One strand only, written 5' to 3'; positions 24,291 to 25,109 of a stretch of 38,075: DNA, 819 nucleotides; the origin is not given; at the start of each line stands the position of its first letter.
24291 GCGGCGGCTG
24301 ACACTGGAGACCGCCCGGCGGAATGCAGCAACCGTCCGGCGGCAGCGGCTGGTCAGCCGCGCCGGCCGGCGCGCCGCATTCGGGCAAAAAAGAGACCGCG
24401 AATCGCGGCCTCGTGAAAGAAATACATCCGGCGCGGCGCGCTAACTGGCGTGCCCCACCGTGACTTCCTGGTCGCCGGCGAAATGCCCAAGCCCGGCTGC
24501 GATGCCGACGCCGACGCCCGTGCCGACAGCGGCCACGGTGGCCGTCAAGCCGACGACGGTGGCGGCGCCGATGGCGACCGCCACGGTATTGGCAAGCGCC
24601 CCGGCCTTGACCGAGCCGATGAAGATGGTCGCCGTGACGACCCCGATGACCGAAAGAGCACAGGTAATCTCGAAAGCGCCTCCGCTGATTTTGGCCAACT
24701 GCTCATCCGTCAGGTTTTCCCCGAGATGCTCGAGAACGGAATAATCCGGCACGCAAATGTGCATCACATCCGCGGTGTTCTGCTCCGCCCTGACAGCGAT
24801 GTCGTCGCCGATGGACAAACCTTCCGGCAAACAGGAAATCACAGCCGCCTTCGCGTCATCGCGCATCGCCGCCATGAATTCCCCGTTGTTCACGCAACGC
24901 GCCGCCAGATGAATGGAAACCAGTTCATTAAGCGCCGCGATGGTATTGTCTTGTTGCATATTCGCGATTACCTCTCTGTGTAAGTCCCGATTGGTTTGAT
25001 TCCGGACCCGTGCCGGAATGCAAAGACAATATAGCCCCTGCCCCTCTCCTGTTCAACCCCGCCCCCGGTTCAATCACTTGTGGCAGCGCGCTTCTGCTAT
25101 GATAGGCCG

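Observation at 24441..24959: Orphan NHLP-type leader with double-glycine site fused to an unusually long glycine-zipper core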

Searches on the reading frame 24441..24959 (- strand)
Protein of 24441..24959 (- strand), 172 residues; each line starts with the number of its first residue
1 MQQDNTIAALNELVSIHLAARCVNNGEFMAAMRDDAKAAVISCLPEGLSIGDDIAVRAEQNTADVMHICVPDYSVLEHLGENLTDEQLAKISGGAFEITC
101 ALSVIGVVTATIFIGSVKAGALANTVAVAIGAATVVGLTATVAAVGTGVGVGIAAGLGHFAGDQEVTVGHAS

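Call 3: search_protein_families(library=ncbifam, proteins=[window:24441-24959:-], max_evalue=10)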
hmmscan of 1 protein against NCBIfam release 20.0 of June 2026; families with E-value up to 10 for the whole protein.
window:24441-24959:- (172 aa): 5 families
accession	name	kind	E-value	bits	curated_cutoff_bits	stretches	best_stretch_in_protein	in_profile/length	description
TIGR03793.1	leader_NHLP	domain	5e-05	23.1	50.9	1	17-94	8-77/77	NHLP leader peptide family RiPP precursor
TIGR03949.1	bact_IIb_cerein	subfamily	0.00021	21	21.5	1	82-121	3-41/45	class IIb bacteriocin, lactobin A/cerein 7B family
TIGR01847.1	bacteriocin_sig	domain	0.053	14.2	15.7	1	81-94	2-15/15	bacteriocin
NF038034.1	lactGbeta_entB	subfamily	0.084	13.1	37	1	83-96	1-14/38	lactococcin G-beta/enterocin 1071B family bacteriocin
NF051447.1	HblD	equivalog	3.2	6.6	650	1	87-157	222-290/409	hemolysin BL lytic component L1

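Call 4: search_protein_families(library=pfam, proteins=[window:24441-24959:-], max_evalue=10)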
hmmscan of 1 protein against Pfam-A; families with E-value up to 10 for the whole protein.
window:24441-24959:- (172 aa): 0 families

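Call 6: find_homologous_proteins(query=window:24441-24959:-, max_evalue=0.001)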
Query window:24441-24959:- (172 aa): 9 proteins with E <= 0.001 among 932 candidates.
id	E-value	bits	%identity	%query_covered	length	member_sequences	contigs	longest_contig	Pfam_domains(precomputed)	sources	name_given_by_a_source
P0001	1.5e-99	348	99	100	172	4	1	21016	-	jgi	-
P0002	4.9e-85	301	100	87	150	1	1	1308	-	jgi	-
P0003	3.8e-76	272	78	99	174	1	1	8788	-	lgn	-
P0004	1.6e-73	264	75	99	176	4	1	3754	-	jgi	-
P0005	8.3e-67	242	73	99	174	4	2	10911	-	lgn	-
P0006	1.1e-66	242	71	100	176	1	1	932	-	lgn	-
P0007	5.2e-66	239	71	100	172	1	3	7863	-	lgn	-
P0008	6.0e-63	230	99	64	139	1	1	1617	PF02601.21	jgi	-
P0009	7.1e-11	60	42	71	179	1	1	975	-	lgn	-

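Call 12: find_encoding_contigs(protein=P0003, flank=10000)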
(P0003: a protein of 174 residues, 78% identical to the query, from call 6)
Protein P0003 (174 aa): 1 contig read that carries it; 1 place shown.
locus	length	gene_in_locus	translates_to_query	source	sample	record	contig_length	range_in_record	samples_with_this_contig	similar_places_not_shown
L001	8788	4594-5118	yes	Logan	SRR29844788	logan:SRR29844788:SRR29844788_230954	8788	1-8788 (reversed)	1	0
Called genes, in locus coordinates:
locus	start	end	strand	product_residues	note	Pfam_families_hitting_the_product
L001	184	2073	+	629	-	PF13623:SurA_N_2, PF13624:SurA_N_3, PF13145:Rotamase_2, PF13616:Rotamase_3, PF00639:Rotamase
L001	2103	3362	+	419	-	PF00375:SDF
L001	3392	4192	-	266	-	PF00106:adh_short, PF13561:adh_short_C2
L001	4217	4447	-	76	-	-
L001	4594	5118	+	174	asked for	-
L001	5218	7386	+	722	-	PF00496:SBP_bac_5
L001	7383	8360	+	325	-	PF19300:BPD_transp_1_N (weak), PF00528:BPD_transp_1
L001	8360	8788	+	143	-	?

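Call 13: find_encoding_contigs(protein=P0005, flank=10000)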
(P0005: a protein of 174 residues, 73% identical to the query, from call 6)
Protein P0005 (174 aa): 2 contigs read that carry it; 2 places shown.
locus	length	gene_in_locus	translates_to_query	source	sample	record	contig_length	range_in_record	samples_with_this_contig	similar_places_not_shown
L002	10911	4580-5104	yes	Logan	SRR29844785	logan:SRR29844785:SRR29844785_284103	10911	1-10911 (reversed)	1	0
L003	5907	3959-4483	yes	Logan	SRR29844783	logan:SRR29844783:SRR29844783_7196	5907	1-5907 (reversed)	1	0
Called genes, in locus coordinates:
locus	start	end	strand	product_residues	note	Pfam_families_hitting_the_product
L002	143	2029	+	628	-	PF13623:SurA_N_2, PF13624:SurA_N_3, PF13145:Rotamase_2, PF00639:Rotamase, PF13616:Rotamase_3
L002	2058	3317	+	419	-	PF00375:SDF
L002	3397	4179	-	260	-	PF00106:adh_short, PF13561:adh_short_C2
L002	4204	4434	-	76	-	-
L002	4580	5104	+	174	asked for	-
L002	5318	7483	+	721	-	PF00496:SBP_bac_5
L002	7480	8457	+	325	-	PF19300:BPD_transp_1_N (weak), PF00528:BPD_transp_1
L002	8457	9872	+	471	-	PF00528:BPD_transp_1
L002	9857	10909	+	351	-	?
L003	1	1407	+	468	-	?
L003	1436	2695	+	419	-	PF00375:SDF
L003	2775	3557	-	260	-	PF00106:adh_short, PF13561:adh_short_C2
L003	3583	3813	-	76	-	-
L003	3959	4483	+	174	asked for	-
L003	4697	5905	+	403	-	?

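Call 14: find_encoding_contigs(protein=P0007, flank=10000)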
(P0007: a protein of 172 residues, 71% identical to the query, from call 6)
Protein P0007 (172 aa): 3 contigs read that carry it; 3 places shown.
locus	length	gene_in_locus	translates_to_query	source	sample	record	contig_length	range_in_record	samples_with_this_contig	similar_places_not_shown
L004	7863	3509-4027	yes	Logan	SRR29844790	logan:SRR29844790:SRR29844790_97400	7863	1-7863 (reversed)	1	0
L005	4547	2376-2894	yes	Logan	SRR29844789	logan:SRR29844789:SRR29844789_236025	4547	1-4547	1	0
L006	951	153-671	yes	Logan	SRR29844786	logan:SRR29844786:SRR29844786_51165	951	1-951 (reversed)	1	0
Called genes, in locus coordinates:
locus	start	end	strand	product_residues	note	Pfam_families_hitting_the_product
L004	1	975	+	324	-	?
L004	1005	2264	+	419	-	PF00375:SDF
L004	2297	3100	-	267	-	PF00106:adh_short, PF13561:adh_short_C2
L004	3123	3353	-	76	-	-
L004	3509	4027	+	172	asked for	-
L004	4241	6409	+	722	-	PF00496:SBP_bac_5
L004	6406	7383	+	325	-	PF19300:BPD_transp_1_N (weak), PF00528:BPD_transp_1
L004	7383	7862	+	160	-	?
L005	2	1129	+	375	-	?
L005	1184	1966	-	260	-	PF00106:adh_short, PF13561:adh_short_C2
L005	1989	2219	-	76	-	-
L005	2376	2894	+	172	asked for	-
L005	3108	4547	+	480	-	?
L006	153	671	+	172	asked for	-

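Call 15: find_related_loci(query=A1, collection=genome_contigs, flank=10000)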
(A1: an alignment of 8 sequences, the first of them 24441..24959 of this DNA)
Query A1 (172 aa) in genome_contigs; peptide patterns used: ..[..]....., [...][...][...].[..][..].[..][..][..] (x = any residue, [..] = any of these).
427 stretches matched a pattern, but none encodes a relative of the query by tblastn (E <= 1e-3).

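Call 17: find_encoding_contigs(protein=P0001, flank=10000)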
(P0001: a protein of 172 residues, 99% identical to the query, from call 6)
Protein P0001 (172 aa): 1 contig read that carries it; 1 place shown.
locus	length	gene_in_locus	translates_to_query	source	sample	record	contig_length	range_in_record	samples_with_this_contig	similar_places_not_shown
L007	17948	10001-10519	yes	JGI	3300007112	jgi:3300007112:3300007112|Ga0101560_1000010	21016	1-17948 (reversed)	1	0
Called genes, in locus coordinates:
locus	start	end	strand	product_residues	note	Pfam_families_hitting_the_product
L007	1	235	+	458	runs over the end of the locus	PF05697:Trigger_N, PF05698:Trigger_C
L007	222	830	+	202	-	PF00574:CLP_protease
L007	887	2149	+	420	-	PF06689:zf-C4_ClpX, PF01078:Mg_chelatase (faint), PF13401:AAA_22 (faint), PF00004:AAA, PF07724:AAA_2, PF07728:AAA_5 (weak), PF10431:ClpB_D2-small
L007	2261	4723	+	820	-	PF02190:LON_substr_bdg, PF13191:AAA_16 (faint), PF00004:AAA, PF07728:AAA_5 (weak), PF22667:Lon_lid, PF05362:Lon_C, PF13541:ChlI (weak)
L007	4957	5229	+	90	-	PF00216:Bac_DNA_binding, PF18291:HU-HIG (weak)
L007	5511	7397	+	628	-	PF13623:SurA_N_2, PF13624:SurA_N_3, PF13145:Rotamase_2, PF13616:Rotamase_3, PF00639:Rotamase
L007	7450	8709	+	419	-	PF00375:SDF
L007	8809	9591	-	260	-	PF00106:adh_short, PF13561:adh_short_C2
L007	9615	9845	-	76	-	-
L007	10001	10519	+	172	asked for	-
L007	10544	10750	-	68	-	-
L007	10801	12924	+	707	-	PF00496:SBP_bac_5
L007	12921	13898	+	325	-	PF19300:BPD_transp_1_N (weak), PF00528:BPD_transp_1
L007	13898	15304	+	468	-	PF00528:BPD_transp_1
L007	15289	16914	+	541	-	PF13191:AAA_16 (faint), PF00005:ABC_tran, PF01078:Mg_chelatase (faint), PF02463:SMC_N (faint), PF13401:AAA_22 (faint), PF13555:AAA_29 (faint), PF13304:AAA_21 (faint), PF00005:ABC_tran, +1 more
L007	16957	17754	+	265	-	PF08241:Methyltransf_11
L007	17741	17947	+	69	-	?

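Call 18: search_protein_families(library=ncbifam, alignment_id=A1, max_evalue=1)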
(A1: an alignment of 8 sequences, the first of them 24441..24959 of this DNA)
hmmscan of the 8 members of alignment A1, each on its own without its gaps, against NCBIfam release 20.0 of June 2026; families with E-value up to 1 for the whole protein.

A. member 1, window:24441-24959:- (172 aa): 4 families
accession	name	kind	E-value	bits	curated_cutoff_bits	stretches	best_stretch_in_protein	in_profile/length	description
TIGR03793.1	leader_NHLP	domain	5e-05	23.1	50.9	1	17-94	8-77/77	NHLP leader peptide family RiPP precursor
TIGR03949.1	bact_IIb_cerein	subfamily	0.00021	21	21.5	1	82-121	3-41/45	class IIb bacteriocin, lactobin A/cerein 7B family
TIGR01847.1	bacteriocin_sig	domain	0.053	14.2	15.7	1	81-94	2-15/15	bacteriocin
NF038034.1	lactGbeta_entB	subfamily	0.084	13.1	37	1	83-96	1-14/38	lactococcin G-beta/enterocin 1071B family bacteriocin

B. families by the number of members that match (of 8 scanned): 8 families
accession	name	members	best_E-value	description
TIGR03793.1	leader_NHLP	8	5e-05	NHLP leader peptide family RiPP precursor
TIGR01847.1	bacteriocin_sig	8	0.053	bacteriocin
TIGR03949.1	bact_IIb_cerein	7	7.1e-05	class IIb bacteriocin, lactobin A/cerein 7B family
NF038034.1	lactGbeta_entB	4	0.027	lactococcin G-beta/enterocin 1071B family bacteriocin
NF005814.0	PRK07680.1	1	0.0094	late competence protein ComER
NF007983.0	PRK10711.1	1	0.07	CidB/LrgB family autolysis modulator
NF033872.1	SidA_fam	1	0.14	T4SS effector SidA family protein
NF011034.0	PRK14464.1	1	0.14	RNA methyltransferase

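Call 24: search_protein_representatives(alignment_id=A1)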
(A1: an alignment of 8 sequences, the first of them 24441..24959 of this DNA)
Query: 8 sequences, 174 profile positions. Proteins with E-value up to 0.001 (for the whole library): 165; up to 1e-10: 50; up to 1e-30: 2. The best 150 are listed.
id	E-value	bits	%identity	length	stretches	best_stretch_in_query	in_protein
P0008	2.8e-58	212.8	-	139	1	3-112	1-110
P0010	1.5e-50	187.6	-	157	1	18-166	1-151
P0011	2.5e-27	112.0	-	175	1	7-174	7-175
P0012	4.2e-24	101.5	-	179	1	29-160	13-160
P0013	2.3e-23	99.1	-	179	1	5-174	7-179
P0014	6.8e-20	87.8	-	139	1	10-132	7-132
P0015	1.0e-17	80.7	-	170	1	12-162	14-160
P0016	4.0e-17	78.8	-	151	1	55-174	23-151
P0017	4.6e-17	78.6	-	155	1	5-160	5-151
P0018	7.7e-17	77.9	-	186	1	10-171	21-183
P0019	9.1e-17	77.6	-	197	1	54-174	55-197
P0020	1.5e-16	76.9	-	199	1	34-174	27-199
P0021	2.1e-16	76.5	-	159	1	7-161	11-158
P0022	2.7e-16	76.1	-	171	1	9-174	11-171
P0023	1.8e-15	73.4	-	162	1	36-163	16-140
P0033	3.7e-14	69.1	-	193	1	36-161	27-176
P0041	1.4e-12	64.0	-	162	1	14-158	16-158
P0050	2.5e-11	59.9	-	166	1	7-160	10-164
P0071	1.8e-09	53.9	-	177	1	37-158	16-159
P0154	1.6e-04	37.7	-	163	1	18-155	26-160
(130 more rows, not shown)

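Call 30: find_homologous_proteins(query=A2, max_evalue=0.00001)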
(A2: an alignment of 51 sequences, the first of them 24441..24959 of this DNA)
Query A2 (51 sequences) (172 aa, profile of the alignment): 25 proteins with E <= 0.00001 among 8000 candidates.
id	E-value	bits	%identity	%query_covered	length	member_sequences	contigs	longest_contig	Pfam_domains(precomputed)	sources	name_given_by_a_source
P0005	3.4e-48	181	73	99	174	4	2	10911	-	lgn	-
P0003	6.2e-47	177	78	99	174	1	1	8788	-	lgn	-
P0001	1.9e-46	176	99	100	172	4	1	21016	-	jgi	-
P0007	2.1e-46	176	71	100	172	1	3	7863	-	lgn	-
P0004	4.4e-45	171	75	99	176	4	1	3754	-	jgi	-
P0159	2.6e-43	165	33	97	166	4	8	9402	-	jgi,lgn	-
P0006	3.0e-43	165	71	100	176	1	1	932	-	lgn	-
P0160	3.9e-40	155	33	97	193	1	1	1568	-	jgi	-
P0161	1.6e-39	153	38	70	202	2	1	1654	-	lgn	-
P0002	2.3e-38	149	100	87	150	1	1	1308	-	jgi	-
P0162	8.4e-38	147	38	88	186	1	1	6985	-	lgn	-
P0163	4.9e-37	145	34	57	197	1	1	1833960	-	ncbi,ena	-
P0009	6.6e-37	145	42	71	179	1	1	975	-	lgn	-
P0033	4.4e-36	142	31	88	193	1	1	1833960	-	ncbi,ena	-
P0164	6.7e-34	135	34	97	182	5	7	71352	-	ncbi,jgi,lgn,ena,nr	ncbi:MAG: hypothetical protein OXU34_04875 [Gammaproteobacteria bacterium]|nr:hypothetical protein [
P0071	8.4e-34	134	29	91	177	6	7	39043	-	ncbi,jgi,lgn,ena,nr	ncbi:MAG: hypothetical protein OXU34_04725 [Gammaproteobacteria bacterium]|nr:hypothetical protein [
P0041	3.5e-28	116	33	68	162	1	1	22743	-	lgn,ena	-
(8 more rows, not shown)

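Call 31: find_encoding_contigs(protein=P0163, flank=10000, max_places=3)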
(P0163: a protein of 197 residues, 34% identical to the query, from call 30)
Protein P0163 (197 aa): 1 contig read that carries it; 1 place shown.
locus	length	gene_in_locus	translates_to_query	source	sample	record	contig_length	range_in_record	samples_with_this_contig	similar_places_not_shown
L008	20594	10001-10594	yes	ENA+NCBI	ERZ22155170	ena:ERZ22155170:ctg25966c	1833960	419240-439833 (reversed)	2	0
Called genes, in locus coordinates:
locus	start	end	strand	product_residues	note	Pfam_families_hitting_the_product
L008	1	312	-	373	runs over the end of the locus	PF00696:AA_kinase, PF01472:PUA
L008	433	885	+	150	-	-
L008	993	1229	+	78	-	PF00830:Ribosomal_L28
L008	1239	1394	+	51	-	PF00471:Ribosomal_L33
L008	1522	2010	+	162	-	-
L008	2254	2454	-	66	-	PF01649:Ribosomal_S20p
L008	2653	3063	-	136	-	-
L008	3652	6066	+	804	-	-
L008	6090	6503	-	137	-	PF07963:N_methyl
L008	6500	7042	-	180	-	-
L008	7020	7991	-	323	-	-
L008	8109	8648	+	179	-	PF00132:Hexapep (faint), PF25084:LbH_EIF2B (faint)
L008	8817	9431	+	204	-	-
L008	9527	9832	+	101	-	PF00132:Hexapep (faint), PF25084:LbH_EIF2B (faint)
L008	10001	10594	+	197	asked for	-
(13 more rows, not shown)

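Call 32: find_encoding_contigs(protein=P0164, flank=10000, max_places=3)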
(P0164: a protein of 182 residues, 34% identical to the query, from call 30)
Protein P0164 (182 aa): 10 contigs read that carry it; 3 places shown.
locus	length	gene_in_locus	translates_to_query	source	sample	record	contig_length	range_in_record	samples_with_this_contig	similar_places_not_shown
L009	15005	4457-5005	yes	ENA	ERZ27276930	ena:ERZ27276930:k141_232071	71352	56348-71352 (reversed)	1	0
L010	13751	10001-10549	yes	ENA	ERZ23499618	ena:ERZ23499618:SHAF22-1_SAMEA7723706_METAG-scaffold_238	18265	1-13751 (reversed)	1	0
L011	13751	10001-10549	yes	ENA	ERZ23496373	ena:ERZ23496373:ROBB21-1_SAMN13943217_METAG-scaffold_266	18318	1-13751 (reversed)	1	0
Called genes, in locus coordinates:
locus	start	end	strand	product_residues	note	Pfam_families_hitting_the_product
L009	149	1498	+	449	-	PF00174:Oxidored_molyb, PF03404:Mo-co_dimer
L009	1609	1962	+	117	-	-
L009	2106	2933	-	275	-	PF09948:PpoB2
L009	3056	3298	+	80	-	-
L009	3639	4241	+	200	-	PF07040:DUF1326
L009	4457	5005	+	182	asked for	-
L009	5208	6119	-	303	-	PF26739:DUF8245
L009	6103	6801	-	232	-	PF00691:OmpA (weak)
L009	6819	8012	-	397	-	PF01618:MotA_ExbB (weak), PF01442:Apolipoprotein (faint), PF28217:FAM81B (faint), PF05478:Prominin (weak)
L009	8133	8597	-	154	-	PF03840:SecG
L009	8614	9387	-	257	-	PF00121:TIM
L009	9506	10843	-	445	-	PF02878:PGM_PMM_I, PF02879:PGM_PMM_II, PF02880:PGM_PMM_III, PF00408:PGM_PMM_IV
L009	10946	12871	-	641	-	PF06480:FtsH_ext, PF06068:TIP49 (weak), PF00004:AAA, PF17862:AAA_lid_3, PF01434:Peptidase_M41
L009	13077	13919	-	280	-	PF12849:PBP_like_2, PF13531:SBP_bac_11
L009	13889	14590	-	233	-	PF02463:SMC_N (faint), PF00005:ABC_tran, PF13304:AAA_21 (weak)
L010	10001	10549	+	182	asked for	-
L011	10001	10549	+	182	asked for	-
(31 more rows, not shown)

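Call 33: find_encoding_contigs(protein=P0041, flank=10000, max_places=3)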
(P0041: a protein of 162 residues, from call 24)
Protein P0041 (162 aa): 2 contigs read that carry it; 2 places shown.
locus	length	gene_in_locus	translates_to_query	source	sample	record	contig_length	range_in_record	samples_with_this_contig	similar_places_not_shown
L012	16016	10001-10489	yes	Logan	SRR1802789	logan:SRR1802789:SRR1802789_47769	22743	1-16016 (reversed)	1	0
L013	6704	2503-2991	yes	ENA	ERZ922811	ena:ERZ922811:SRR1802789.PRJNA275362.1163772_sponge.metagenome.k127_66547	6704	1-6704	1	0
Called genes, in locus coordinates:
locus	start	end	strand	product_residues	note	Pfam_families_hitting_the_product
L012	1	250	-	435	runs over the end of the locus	PF07690:MFS_1, PF13000:Acatn, PF07690:MFS_1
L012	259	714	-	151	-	PF00293:NUDIX, PF14815:NUDIX_4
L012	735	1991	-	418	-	PF01960:ArgJ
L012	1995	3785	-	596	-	PF01336:tRNA_anti-codon, PF00152:tRNA-synt_2, PF02938:GAD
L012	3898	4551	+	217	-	PF00923:TAL_FSA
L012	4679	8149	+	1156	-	PF01558:POR, PF20169:DUF6537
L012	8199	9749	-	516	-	PF02028:BCCT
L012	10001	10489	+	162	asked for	-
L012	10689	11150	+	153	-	-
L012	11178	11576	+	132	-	-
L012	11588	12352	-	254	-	PF02463:SMC_N, PF13476:AAA_23 (weak), PF00005:ABC_tran, PF13304:AAA_21 (weak)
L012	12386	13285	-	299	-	PF00528:BPD_transp_1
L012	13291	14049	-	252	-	PF00528:BPD_transp_1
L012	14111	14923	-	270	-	PF00497:SBP_bac_3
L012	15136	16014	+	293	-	?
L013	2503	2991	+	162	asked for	-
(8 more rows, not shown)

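Call 42: find_related_loci(query=A3, collection=genome_contigs, flank=10000)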
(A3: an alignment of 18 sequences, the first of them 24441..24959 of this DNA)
Query A3 (172 aa) in genome_contigs; peptide patterns used: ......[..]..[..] (x = any residue, [..] = any of these).
596 stretches matched a pattern (row limit reached: there are more); 1 encode a relative of the query (tblastn E <= 1e-3); 1 distinct loci.
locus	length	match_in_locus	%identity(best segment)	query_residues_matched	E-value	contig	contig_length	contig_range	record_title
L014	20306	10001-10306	34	52-149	2e-8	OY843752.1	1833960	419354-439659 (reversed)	MAG: uncultured candidatus Porisulfidus sp. isolate e629978e-7072-48df-9c22-0ee86b3b6d73 genome assembly, chromosome: 1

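Call 45: find_encoding_contigs(protein=P0159, flank=10000, max_places=4)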
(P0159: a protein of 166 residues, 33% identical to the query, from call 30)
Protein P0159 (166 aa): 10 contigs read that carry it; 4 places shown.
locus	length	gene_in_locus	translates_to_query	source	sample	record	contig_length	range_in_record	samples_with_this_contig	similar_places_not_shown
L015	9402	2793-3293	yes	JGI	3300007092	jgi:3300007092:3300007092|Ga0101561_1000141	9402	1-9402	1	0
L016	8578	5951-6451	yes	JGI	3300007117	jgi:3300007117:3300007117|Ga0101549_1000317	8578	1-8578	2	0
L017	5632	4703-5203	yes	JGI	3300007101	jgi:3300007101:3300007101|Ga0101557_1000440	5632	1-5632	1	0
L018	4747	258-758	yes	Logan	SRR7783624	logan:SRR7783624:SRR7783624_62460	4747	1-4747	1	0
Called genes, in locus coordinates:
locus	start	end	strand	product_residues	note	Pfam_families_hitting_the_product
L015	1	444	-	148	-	?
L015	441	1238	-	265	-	PF00303:Thymidylat_synt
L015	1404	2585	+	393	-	PF13191:AAA_16, PF13401:AAA_22 (weak), PF13173:AAA_14 (faint)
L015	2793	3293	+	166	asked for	-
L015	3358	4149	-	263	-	PF01790:LGT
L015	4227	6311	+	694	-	PF03190:Thioredox_DsbH, PF13899:Thioredoxin_7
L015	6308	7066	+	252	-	PF01553:Acyltransferase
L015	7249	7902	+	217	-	-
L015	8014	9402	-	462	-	?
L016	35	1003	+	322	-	PF04166:PdxA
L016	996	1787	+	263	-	PF00398:RrnaAD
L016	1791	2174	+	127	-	PF04379:DUF525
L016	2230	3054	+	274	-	PF00149:Metallophos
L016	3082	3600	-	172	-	PF00186:DHFR_1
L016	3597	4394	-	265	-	PF00303:Thymidylat_synt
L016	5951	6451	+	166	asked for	-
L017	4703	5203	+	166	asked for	-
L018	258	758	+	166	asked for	-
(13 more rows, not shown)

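Call 46: find_encoding_contigs(protein=P0071, flank=10000, max_places=3)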
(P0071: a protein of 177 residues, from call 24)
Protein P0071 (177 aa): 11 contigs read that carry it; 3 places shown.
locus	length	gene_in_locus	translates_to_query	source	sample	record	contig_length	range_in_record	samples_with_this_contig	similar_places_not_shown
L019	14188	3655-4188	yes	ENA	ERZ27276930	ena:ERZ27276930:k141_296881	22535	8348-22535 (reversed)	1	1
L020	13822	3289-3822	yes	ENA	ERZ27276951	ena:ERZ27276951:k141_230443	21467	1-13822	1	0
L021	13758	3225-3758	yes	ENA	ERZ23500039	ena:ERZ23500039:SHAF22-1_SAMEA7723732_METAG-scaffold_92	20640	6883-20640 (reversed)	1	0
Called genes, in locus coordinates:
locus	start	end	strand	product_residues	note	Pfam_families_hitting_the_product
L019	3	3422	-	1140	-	?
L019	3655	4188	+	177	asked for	-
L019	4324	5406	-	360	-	PF13685:Fe-ADH_2 (weak), PF01761:DHQ_synthase, PF24621:DHQS_C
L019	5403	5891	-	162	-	PF01202:SKI, PF13189:Cytidylate_kin2 (faint)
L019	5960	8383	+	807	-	PF00912:Transgly, PF17092:PCB_OB, PF00905:Transpeptidase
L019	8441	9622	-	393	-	PF13191:AAA_16, PF13401:AAA_22 (weak), PF00004:AAA (faint), PF13173:AAA_14 (faint)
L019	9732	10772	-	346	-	PF01208:URO-D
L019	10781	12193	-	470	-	PF14691:Fer4_20, PF02826:2-Hacid_dh_C (weak), PF01494:FAD_binding_3 (weak), PF01946:Thi4 (weak), PF07992:Pyr_redox_2, PF12831:FAD_oxidored (faint), PF13450:NAD_binding_8 (weak), PF00070:Pyr_redox (weak), +1 more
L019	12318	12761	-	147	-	PF09424:YqeY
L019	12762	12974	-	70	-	PF01165:Ribosomal_S21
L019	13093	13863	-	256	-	PF01694:Rhomboid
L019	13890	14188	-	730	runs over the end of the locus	PF17764:PriA_3primeBD, PF00270:DEAD, PF04851:ResIII, PF00271:Helicase_C (faint), PF18319:Zn_ribbon_PriA, PF18074:PriA_C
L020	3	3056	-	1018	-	?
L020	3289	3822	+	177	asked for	-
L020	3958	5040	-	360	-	PF13685:Fe-ADH_2 (weak), PF01761:DHQ_synthase, PF24621:DHQS_C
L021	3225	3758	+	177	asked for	-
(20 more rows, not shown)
